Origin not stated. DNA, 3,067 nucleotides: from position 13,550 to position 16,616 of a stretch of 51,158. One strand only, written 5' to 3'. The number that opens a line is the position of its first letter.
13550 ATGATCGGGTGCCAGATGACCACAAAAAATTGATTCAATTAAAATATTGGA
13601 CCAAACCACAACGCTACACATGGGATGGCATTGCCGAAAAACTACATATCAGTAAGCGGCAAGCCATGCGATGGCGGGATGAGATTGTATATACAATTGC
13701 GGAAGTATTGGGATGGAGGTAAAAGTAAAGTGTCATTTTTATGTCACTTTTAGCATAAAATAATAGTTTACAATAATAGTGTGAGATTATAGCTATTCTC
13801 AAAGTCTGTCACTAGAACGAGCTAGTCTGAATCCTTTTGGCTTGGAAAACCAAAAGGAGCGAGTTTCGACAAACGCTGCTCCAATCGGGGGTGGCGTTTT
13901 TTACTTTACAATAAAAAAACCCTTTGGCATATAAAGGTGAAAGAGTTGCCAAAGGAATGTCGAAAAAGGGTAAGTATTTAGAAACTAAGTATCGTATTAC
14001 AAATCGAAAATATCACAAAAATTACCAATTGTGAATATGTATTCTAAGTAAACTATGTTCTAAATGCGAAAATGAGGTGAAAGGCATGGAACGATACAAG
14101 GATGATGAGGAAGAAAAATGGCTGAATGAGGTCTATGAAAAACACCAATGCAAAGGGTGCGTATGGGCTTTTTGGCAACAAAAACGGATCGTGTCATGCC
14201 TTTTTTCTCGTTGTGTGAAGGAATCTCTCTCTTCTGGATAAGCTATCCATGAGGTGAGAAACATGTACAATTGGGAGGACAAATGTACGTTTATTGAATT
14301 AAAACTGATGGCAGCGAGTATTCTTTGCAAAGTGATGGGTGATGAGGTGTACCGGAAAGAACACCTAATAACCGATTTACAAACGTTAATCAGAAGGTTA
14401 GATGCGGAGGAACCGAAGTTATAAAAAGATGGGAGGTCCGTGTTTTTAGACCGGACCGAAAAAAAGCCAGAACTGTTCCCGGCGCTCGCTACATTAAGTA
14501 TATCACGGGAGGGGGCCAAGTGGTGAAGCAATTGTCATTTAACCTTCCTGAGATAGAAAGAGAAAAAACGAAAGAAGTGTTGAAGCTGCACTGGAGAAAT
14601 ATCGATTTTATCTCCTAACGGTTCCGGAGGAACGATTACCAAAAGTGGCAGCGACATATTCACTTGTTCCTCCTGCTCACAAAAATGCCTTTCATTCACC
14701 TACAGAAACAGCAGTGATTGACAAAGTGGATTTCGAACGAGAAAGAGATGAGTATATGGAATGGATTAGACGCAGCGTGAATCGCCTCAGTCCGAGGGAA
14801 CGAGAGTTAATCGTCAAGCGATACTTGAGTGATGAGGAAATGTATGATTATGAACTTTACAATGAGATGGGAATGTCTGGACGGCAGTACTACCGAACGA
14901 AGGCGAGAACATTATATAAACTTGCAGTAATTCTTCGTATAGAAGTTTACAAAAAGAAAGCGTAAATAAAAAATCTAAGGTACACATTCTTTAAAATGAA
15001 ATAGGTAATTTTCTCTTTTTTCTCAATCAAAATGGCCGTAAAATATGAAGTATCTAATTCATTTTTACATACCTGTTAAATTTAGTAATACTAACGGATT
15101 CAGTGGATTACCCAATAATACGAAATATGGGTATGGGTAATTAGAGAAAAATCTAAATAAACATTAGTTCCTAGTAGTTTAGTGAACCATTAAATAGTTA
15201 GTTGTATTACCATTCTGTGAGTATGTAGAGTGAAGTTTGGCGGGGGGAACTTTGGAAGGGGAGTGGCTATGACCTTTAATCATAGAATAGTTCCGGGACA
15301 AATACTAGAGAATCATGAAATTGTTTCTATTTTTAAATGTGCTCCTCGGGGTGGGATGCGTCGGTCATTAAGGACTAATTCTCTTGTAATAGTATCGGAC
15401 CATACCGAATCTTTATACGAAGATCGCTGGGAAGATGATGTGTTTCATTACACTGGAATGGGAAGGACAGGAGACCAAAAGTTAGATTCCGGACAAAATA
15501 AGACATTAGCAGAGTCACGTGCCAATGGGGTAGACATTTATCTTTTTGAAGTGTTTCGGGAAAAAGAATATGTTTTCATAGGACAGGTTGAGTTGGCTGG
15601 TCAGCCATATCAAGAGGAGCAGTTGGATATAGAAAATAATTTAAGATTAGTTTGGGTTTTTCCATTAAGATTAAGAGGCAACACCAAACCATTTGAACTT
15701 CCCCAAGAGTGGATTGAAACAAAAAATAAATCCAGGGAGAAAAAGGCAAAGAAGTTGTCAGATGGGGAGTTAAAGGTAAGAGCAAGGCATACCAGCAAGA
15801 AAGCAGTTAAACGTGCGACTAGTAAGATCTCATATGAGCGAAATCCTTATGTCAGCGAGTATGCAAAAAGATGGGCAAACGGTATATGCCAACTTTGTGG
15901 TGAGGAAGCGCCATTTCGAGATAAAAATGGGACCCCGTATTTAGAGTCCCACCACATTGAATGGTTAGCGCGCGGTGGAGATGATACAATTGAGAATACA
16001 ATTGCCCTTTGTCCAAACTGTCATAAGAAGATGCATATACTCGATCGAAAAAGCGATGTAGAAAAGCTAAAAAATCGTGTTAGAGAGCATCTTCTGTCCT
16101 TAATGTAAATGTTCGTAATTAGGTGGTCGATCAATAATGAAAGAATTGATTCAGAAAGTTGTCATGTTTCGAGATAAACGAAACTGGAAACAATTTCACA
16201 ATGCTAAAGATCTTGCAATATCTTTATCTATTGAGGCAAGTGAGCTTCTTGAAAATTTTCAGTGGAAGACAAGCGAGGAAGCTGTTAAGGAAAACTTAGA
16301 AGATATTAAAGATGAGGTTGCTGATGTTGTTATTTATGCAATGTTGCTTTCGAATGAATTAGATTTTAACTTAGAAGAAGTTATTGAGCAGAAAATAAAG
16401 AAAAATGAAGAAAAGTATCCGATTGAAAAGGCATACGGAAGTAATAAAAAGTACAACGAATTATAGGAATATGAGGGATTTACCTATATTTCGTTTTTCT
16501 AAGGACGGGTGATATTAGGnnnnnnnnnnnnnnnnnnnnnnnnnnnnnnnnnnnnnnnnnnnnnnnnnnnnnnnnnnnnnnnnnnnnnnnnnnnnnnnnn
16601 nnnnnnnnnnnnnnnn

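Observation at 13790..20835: AT-rich accessory island of about 7 kb, bracketed by the two RNA-element copies, between the late activator and the packaging genes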

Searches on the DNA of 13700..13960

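Call 11: search_rna_families(source=window, start=13700, end=13960, threshold=evalue, max_evalue=10, show_alignments=3)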
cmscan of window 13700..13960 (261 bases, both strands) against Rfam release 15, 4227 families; matches with E-value up to 10: 3.
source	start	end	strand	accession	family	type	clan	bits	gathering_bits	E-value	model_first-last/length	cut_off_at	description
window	13700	13796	+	RF01464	rliA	Gene; sRNA;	-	10.6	50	9.9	126-224/224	5'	Listeria sRNA rliA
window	13700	13830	+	RF01295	SCARNA7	Gene; snRNA; snoRNA; scaRNA;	-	7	65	7.5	1-330/330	no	Small Cajal body-specific RNA 7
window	13700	13787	-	RF01946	KCNQ1OT1_1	Gene; lncRNA;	-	5.2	70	2.2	272-369/464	3'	KCNQ1 overlapping transcript 1 conserved region 1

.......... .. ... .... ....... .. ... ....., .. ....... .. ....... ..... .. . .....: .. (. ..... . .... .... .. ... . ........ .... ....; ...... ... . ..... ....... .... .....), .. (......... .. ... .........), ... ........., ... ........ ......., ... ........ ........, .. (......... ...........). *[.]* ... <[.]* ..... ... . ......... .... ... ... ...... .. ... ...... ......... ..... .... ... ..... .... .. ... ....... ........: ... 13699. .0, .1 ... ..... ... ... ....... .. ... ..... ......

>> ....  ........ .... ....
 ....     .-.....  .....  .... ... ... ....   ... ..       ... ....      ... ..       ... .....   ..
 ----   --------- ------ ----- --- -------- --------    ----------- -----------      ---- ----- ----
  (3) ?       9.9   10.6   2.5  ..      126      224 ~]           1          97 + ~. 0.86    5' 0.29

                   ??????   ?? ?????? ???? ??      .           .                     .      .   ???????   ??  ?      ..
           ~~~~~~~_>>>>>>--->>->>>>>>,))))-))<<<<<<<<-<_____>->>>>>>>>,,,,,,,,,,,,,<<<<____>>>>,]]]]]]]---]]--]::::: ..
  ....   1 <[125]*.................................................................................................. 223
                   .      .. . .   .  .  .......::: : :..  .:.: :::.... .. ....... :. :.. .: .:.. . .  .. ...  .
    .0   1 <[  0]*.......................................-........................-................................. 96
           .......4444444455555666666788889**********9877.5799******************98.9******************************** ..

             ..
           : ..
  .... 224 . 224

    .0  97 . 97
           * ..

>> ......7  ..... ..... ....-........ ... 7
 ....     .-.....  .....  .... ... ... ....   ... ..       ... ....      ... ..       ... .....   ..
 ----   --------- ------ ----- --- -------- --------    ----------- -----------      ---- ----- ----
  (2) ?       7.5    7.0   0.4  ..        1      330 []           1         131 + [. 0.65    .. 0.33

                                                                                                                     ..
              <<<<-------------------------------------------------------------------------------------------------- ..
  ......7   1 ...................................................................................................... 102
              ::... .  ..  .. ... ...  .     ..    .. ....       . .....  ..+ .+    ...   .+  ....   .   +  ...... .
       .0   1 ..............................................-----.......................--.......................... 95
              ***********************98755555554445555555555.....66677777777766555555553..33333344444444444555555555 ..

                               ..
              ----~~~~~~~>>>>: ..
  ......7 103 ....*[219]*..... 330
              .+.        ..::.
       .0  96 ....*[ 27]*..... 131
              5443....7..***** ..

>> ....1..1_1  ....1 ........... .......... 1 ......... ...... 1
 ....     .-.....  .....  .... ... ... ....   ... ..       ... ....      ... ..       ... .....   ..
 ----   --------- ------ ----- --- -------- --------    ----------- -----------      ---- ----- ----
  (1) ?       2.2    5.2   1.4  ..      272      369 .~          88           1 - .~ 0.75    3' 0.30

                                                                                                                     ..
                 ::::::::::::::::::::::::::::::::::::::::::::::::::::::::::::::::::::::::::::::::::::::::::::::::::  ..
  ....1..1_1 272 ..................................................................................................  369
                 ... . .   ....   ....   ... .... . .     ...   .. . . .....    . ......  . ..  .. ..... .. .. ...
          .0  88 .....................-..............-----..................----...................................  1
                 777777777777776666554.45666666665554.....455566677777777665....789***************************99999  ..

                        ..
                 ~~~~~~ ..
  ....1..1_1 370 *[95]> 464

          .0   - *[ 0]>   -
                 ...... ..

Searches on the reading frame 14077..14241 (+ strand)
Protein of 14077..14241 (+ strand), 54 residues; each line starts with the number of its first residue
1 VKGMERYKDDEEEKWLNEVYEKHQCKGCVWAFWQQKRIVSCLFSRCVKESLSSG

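Call 8: search_protein_families(library=pfam, proteins=[window:14077-14241:+], max_evalue=0.01)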
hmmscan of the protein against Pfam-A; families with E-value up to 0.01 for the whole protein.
window:14077-14241:+ (54 aa): 0 families

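Call 15: search_protein_families(library=phrogs, proteins=[window:14077-14241:+], max_evalue=0.001)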
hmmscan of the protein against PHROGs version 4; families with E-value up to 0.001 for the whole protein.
window:14077-14241:+ (54 aa): 1 family
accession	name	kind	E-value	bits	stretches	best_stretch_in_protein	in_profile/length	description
phrog_32677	-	unknown function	2.4e-12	47.9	1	6-50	5-46/53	-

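Call 16: search_protein_families(library=padloc, proteins=[window:14077-14241:+], max_evalue=0.01)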
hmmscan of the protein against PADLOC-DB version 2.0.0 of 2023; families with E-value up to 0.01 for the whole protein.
window:14077-14241:+ (54 aa): 0 families

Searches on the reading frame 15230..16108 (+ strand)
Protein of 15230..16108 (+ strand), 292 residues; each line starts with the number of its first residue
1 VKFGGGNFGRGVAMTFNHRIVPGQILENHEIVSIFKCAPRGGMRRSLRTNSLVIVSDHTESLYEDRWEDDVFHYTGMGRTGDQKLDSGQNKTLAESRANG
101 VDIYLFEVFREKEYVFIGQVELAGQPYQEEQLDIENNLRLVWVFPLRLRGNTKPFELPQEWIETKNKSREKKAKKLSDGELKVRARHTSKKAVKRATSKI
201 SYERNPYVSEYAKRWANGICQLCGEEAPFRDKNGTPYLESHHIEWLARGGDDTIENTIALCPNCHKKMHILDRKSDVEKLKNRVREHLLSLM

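Call 8: search_protein_families(library=pfam, proteins=[window:15230-16108:+], max_evalue=0.01)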
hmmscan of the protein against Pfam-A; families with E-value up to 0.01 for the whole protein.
window:15230-16108:+ (292 aa): 4 families
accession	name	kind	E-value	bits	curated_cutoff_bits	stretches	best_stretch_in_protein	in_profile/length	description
PF01844.29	HNH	-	7.2e-11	42.5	21.4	1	220-269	1-45/47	HNH endonuclease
PF23382.1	DUF7097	-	0.00019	21.8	27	1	184-269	46-136/175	Family of unknown function (DUF7097)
PF14279.12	HNH_5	-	0.0002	21.7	27.5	1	220-272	1-48/56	HNH endonuclease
PF13391.12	HNH_2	-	0.0006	20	21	1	220-266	1-56/66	HNH endonuclease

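Call 15: search_protein_families(library=phrogs, proteins=[window:15230-16108:+], max_evalue=0.001)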
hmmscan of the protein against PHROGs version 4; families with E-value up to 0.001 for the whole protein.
window:15230-16108:+ (292 aa): 23 families
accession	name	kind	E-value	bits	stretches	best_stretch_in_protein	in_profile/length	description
phrog_15103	-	unknown function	7.5e-91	305.4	1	20-286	8-272/280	-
phrog_589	-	DNA, RNA and nucleotide metabolism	1.5e-09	38.9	1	183-273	57-143/179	HNH endonuclease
phrog_144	-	DNA, RNA and nucleotide metabolism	1.5e-09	38.8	1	164-279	36-143/175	HNH endonuclease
phrog_1271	-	DNA, RNA and nucleotide metabolism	1.1e-08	35.9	1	191-277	247-324/361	HNH endonuclease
phrog_119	-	DNA, RNA and nucleotide metabolism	3.7e-07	30.3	1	175-281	165-267/443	HNH endonuclease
phrog_740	-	DNA, RNA and nucleotide metabolism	7.9e-07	29.3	1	191-269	12-85/332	HNH endonuclease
phrog_2214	-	DNA, RNA and nucleotide metabolism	2.1e-06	28.1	1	165-268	141-236/429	HNH endonuclease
phrog_333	-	DNA, RNA and nucleotide metabolism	2.7e-06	28.6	1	212-267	28-77/138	HNH endonuclease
phrog_10822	-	DNA, RNA and nucleotide metabolism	4.8e-06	27.4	1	177-281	71-160/245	HNH endonuclease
phrog_6050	-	DNA, RNA and nucleotide metabolism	7.7e-06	26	1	175-269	268-358/402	HNH endonuclease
phrog_8446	-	DNA, RNA and nucleotide metabolism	9.8e-06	26.4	1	212-277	135-204/211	HNH endonuclease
phrog_7785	-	DNA, RNA and nucleotide metabolism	2.6e-05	25.2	1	159-276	9-121/147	HNH endonuclease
phrog_5200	-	DNA, RNA and nucleotide metabolism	3.2e-05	24.9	1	214-270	37-86/154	HNH endonuclease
phrog_8660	-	DNA, RNA and nucleotide metabolism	4.7e-05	24.6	1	172-268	79-176/196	HNH endonuclease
phrog_2118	-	DNA, RNA and nucleotide metabolism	5.3e-05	23.9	1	213-264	172-217/301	HNH endonuclease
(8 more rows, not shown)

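Call 16: search_protein_families(library=padloc, proteins=[window:15230-16108:+], max_evalue=0.01)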
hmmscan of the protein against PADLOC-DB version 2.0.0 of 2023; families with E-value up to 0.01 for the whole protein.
window:15230-16108:+ (292 aa): 3 families
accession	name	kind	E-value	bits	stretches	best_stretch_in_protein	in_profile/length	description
PDLC03656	mREase_IV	-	1.4e-20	72.2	1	187-272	174-259/277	Type IV methyl-directed restriction enzyme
PDLC03662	mREase_IV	-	2.5e-09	34.2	1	190-268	454-534/560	Type IV methyl-directed restriction enzyme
PDLC00642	ZorE2|ZorE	-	0.0043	14.5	1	191-268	186-258/283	HNH endonuclease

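Call 65: search_protein_families(library=ncbifam, proteins=[window:15230-16108:+], max_evalue=0.001)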
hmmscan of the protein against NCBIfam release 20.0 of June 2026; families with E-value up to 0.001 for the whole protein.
window:15230-16108:+ (292 aa): 2 families
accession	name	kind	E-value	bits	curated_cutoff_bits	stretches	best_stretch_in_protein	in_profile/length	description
NF040563.1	guided_IscB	equivalog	3.9e-07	29.5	175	1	216-281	191-247/314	RNA-guided endonuclease IscB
NF045808.1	PT-DNA_restrict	exception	2.6e-05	23.5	180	1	196-267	153-222/284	phosphorothioated DNA-binding restriction endonuclease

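Call 78: search_dna_similar(query=window:15230-16108:+, collection=phages, mode=protein, max_rows=12)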
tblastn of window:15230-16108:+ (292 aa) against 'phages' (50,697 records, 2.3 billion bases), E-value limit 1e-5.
Records with a match: 10; places in all: 10; records where one place covers at least 80% of the query: 1.
Best place of each record, by identity: <60% 10.
By first word of the organism name: Vibrio 6; Gordonia 2; Rhizobium 1; Escherichia 1.
By host as written in the record: Gordonia terrae 3612 2; Rhizobium phaseoli T3_3 1; Vibrio cyclitrophicus 10N.222.45.E8 1; Vibrio cyclitrophicus 10N.286.55.A5 1; Vibrio cyclitrophicus 10N.286.55.E8 1; Vibrio cyclitrophicus 10N.286.55.C7 1; Vibrio cyclitrophicus 10N.286.54.F2 1; Escherichia coli 1; and 1 more.
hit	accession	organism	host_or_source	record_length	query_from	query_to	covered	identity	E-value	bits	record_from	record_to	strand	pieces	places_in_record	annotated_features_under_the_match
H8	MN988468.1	Rhizobium phage RHph_TM3_3_3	Rhizobium phaseoli T3_3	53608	30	269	82%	29.7%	7e-17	86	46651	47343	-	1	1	HNH endonuclease protein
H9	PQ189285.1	Vibrio phage 10N.222.45.E8_PE002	Vibrio cyclitrophicus 10N.222.45.E8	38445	163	269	37%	46.8%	1e-18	92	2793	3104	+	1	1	hypothetical protein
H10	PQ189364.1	Vibrio phage 10N.286.55.A5_PE003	Vibrio cyclitrophicus 10N.286.55.A5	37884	159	269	38%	44.3%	1e-16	86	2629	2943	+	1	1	hypothetical protein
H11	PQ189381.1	Vibrio phage 10N.286.55.E8_PE004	Vibrio cyclitrophicus 10N.286.55.E8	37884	159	269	38%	44.3%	1e-16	86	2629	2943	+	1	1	hypothetical protein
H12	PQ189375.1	Vibrio phage 10N.286.55.C7_PE004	Vibrio cyclitrophicus 10N.286.55.C7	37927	159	269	38%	44.3%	1e-16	86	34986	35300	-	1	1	hypothetical protein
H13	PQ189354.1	Vibrio phage 10N.286.54.F2_PE001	Vibrio cyclitrophicus 10N.286.54.F2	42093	184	270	30%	51.1%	4e-18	90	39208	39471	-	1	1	hypothetical protein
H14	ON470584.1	Escherichia phage vB_EcoM-689R6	Escherichia coli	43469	189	269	28%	44.4%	2e-16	85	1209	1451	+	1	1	5-methylcytosine-specific restriction enzyme A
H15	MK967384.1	Gordonia phage Sidious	Gordonia terrae 3612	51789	17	132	40%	30.3%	1e-6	55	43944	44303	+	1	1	63: hypothetical protein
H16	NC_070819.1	Gordonia phage Sidious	Gordonia terrae 3612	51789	17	132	40%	30.3%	1e-6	55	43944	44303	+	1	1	63: hypothetical protein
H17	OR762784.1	Vibrio phage L9-1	Vibrio sp.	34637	204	281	27%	44.3%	3e-13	76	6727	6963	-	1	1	hypothetical protein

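Call 80: search_solved_structures(query=window:15230-16108:+, max_evalue=0.01)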
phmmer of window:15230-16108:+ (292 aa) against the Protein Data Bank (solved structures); distinct sequences matched with E-value up to 0.01: 6.
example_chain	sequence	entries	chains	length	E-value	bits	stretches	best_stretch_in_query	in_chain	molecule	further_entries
6ghc_A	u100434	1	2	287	2.4e-19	72.9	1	189-273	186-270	5-methylcytosine-specific restriction enzyme A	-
5zmm_A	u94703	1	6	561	8.2e-08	35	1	190-266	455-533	Uncharacterized protein McrA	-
6me0_C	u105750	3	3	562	0.00057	22.4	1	216-274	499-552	Maturase reverse transcriptase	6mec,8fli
6ghs_A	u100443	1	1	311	0.0013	21.3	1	194-267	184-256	TagI restriction endonuclease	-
4h9d_A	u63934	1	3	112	0.0048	19.4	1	189-271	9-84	HNH endonuclease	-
9nvu_P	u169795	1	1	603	0.0077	18.7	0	213-270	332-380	OrufIscB-REC-swap 49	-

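Call 110: search_protein_families(library=pfam, proteins=[window:15269-16108:+], max_evalue=1)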
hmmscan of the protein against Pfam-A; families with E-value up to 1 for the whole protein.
window:15269-16108:+ (279 aa): 11 families
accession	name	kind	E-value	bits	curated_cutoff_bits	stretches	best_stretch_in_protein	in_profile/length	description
PF01844.29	HNH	-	6.7e-11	42.6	21.4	1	207-256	1-45/47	HNH endonuclease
PF23382.1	DUF7097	-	0.00015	22.2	27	1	171-256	46-136/175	Family of unknown function (DUF7097)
PF14279.12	HNH_5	-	0.00019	21.8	27.5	1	207-259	1-48/56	HNH endonuclease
PF13391.12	HNH_2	-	0.00055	20.2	21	1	207-253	1-56/66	HNH endonuclease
PF02182.23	SAD_SRA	-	0.051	13.8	30.7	1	41-96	44-106/148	SAD/SRA domain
PF11907.13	DUF3427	-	0.069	12.9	27.7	1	49-118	181-251/280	Domain of unknown function (DUF3427)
PF12760.12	Zn_ribbon_IS1595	-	0.085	13.3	25.4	0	199-217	12-31/46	Transposase zinc-ribbon domain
PF10235.14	Cript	-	0.12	13.4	25.5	1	155-213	23-79/90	Microtubule-associated protein CRIPT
PF23475.1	zf-Tbcl_FmdE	-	0.14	12.1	23.2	0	243-252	5-14/35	FmdE treble clef zinc finger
PF13453.11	Zn_ribbon_TFIIB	-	0.15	11.9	22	1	248-264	2-17/41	Transcription factor zinc-finger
PF04606.18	Ogr_Delta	-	0.19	12.2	26.3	0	248-259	2-13/47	Ogr/Delta-like zinc finger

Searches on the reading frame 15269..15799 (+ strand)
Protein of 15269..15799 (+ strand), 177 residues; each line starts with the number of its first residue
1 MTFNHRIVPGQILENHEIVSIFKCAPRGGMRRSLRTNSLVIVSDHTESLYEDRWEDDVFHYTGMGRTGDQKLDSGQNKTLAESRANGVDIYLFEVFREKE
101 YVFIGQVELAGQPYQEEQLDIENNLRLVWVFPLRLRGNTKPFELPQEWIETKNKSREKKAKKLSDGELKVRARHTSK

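Call 110: search_protein_families(library=pfam, proteins=[window:15269-15799:+], max_evalue=1)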
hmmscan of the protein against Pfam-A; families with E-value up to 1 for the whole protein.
window:15269-15799:+ (177 aa): 2 families
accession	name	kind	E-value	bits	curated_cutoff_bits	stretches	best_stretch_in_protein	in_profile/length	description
PF02182.23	SAD_SRA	-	0.017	15.4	30.7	1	41-96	44-106/148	SAD/SRA domain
PF11907.13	DUF3427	-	0.033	13.9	27.7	1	49-119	181-252/280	Domain of unknown function (DUF3427)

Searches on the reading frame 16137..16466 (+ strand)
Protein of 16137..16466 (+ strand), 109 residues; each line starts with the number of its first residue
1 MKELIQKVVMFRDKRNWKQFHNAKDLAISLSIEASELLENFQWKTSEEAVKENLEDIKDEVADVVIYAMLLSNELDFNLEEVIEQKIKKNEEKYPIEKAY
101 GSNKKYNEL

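Call 8: search_protein_families(library=pfam, proteins=[window:16137-16466:+], max_evalue=0.01)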
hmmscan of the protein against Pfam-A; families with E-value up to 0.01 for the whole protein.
window:16137-16466:+ (109 aa): 3 families
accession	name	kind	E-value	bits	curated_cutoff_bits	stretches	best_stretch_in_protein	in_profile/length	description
PF12643.12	MazG-like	-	4.3e-22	78.6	27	1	28-109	1-85/85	MazG-like family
PF03819.22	MazG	-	2.5e-06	28.1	22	1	32-95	12-71/74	MazG nucleotide pyrophosphohydrolase domain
PF08761.16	dUTPase_2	-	0.00022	22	22.9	1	15-91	20-98/162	dUTPase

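Call 15: search_protein_families(library=phrogs, proteins=[window:16137-16466:+], max_evalue=0.001)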
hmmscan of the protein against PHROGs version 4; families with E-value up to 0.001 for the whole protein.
window:16137-16466:+ (109 aa): 3 families
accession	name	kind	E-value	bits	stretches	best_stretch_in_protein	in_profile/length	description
phrog_3301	-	other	2.8e-18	67.4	1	2-96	51-163/169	pyrophosphatase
phrog_229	-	other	4.7e-06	27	1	30-94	282-345/533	MazG-like pyrophosphatase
phrog_28554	-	other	0.0002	22.1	1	48-88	173-213/236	MazG-like pyrophosphatase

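Call 16: search_protein_families(library=padloc, proteins=[window:16137-16466:+], max_evalue=0.01)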
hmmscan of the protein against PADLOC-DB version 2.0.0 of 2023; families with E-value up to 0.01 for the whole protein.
window:16137-16466:+ (109 aa): 0 families

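Call 65: search_protein_families(library=ncbifam, proteins=[window:16137-16466:+], max_evalue=0.001)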
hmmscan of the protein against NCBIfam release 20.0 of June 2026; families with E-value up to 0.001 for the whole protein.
window:16137-16466:+ (109 aa): 0 families
